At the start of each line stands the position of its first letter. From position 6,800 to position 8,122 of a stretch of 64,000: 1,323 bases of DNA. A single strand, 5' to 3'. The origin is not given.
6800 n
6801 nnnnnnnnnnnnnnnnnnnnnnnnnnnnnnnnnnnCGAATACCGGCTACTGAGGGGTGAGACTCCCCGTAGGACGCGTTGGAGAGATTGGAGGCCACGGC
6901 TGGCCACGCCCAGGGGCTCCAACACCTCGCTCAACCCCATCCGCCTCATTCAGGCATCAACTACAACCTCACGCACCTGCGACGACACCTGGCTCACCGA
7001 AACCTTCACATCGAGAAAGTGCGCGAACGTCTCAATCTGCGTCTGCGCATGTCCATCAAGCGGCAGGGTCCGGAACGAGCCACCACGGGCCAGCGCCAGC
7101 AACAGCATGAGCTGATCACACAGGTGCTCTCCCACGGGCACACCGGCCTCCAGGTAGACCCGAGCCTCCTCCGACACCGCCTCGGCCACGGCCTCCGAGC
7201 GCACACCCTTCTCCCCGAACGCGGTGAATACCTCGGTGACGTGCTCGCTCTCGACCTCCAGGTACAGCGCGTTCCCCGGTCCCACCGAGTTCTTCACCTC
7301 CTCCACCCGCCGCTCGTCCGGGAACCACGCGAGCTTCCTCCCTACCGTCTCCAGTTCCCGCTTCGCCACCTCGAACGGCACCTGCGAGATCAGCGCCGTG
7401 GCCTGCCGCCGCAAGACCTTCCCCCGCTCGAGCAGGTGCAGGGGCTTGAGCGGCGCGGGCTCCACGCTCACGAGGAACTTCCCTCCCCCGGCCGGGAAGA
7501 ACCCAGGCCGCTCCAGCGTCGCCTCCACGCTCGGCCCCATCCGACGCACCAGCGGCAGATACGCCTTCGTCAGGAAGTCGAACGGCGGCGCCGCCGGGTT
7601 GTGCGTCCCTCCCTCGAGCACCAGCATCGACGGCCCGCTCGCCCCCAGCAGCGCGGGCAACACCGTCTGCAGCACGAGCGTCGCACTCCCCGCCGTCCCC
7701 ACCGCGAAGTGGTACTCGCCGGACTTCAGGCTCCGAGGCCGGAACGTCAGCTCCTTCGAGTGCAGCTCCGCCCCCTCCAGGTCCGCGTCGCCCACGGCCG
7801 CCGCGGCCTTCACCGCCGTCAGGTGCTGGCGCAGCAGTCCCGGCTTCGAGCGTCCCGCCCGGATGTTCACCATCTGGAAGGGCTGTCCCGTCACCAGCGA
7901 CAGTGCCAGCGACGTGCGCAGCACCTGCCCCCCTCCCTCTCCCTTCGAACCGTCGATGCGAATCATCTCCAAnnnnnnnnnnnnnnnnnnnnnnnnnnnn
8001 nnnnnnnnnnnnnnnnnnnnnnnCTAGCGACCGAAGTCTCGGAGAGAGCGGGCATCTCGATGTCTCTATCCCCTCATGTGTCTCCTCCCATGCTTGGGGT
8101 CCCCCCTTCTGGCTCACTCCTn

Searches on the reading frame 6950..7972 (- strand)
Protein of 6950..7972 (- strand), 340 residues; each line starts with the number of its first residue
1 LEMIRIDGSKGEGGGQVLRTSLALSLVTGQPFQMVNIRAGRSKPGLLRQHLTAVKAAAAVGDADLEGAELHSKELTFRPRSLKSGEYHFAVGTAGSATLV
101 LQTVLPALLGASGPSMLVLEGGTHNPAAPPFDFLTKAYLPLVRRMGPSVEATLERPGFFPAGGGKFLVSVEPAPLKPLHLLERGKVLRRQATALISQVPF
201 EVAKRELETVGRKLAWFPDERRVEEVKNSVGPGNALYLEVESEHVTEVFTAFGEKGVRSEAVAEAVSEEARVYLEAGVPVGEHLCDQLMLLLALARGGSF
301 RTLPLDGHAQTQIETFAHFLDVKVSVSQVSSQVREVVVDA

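Call 47: search_protein_families(library=pfam, proteins=[window:6950-7972:-], max_evalue=0.00001)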
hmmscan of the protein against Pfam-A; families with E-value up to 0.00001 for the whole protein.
window:6950-7972:- (340 aa): 2 families
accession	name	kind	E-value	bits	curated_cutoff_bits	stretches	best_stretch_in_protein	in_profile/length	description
PF01137.26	RTC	-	1.2e-75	254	27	1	11-326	2-221/221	RNA 3'-terminal phosphate cyclase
PF05189.18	RTC_insert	-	9.9e-15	55.3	23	1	181-274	1-101/102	RNA 3'-terminal phosphate cyclase (RTC), insert domain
